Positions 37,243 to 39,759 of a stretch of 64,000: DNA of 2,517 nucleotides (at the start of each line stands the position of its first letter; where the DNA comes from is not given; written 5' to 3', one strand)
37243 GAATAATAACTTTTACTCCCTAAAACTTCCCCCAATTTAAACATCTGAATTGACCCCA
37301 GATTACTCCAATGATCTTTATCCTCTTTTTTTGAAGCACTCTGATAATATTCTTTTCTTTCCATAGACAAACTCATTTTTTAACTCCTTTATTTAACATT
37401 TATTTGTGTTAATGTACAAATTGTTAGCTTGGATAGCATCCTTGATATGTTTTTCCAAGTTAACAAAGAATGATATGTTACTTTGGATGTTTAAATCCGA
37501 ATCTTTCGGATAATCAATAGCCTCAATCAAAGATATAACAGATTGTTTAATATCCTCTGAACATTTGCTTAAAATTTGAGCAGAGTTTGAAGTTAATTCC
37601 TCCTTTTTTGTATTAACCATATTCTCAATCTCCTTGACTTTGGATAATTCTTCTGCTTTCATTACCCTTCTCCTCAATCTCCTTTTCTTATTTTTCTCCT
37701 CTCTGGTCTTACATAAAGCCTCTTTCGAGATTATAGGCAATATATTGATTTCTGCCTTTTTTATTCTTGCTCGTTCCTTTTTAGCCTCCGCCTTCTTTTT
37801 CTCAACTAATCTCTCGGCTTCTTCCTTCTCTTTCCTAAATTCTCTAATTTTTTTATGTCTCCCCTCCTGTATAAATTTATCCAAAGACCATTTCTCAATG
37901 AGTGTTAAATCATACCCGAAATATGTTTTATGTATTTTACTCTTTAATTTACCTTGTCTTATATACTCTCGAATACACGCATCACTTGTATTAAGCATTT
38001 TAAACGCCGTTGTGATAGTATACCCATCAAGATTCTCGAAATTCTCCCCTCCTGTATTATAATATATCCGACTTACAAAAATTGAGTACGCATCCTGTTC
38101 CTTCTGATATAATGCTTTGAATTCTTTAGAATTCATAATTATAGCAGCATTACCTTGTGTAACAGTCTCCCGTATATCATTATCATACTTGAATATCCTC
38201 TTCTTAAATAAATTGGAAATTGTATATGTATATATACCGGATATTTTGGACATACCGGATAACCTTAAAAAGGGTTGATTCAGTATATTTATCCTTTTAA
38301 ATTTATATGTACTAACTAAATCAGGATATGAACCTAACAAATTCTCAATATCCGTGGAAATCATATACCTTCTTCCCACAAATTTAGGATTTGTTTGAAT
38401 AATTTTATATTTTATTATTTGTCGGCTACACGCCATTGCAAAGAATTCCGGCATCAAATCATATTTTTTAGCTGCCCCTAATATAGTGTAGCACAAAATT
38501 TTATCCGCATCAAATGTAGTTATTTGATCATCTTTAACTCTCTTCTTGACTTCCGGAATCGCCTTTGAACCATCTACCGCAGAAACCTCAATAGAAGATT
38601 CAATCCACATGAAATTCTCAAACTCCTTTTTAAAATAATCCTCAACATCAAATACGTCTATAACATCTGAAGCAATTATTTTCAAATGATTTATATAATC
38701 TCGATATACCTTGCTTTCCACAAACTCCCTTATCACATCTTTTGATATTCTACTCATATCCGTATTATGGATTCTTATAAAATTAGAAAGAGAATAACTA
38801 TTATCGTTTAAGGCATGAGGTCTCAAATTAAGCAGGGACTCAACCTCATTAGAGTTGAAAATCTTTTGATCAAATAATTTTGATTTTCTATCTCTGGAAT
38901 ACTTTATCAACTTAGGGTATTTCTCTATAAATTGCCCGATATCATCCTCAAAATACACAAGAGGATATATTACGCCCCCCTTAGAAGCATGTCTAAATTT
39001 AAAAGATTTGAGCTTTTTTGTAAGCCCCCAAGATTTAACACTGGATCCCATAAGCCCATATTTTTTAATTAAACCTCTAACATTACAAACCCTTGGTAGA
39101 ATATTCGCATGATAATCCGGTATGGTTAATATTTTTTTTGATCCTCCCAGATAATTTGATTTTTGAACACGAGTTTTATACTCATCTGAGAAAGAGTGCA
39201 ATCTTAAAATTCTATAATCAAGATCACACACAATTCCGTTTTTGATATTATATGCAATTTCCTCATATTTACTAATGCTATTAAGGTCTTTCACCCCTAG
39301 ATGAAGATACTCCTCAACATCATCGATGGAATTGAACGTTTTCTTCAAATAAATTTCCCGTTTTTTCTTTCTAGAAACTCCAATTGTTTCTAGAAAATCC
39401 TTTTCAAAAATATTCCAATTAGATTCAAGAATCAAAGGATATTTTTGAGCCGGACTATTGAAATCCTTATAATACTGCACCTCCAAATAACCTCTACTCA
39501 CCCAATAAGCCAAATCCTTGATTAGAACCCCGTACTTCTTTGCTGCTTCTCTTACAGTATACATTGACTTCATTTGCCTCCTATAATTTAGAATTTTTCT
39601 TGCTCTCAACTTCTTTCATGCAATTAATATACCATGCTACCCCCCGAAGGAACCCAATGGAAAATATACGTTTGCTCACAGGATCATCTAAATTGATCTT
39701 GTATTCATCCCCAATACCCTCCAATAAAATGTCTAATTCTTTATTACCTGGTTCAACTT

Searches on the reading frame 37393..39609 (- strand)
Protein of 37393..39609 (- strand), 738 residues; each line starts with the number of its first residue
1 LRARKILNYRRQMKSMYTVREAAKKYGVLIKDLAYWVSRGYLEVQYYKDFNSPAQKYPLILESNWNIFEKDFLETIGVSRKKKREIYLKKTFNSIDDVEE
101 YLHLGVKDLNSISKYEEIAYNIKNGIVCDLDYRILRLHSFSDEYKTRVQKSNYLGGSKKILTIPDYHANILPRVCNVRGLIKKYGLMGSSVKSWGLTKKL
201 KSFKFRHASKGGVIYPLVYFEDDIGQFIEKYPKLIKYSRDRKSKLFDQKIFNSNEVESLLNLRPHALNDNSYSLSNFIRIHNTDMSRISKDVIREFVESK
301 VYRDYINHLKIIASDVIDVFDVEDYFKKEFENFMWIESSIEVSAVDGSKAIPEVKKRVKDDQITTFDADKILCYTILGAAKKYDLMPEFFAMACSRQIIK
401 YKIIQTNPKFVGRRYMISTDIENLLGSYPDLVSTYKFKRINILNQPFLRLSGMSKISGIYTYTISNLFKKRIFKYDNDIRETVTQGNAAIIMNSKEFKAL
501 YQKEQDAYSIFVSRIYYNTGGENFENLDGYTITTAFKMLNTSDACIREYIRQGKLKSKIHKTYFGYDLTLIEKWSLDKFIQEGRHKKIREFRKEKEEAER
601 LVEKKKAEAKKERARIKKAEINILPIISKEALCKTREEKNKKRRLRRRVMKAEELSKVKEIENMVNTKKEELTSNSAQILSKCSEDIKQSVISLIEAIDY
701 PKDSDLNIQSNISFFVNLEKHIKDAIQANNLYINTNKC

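Call 45: search_protein_families(library=pfam, proteins=[window:37393-39609:-], max_evalue=0.001)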
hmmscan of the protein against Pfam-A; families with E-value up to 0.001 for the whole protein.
window:37393-39609:- (738 aa): 1 family
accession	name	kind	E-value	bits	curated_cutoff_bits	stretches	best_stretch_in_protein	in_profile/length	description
PF12728.13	HTH_17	-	8.8e-05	23.1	27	0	530-583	2-50/51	Helix-turn-helix domain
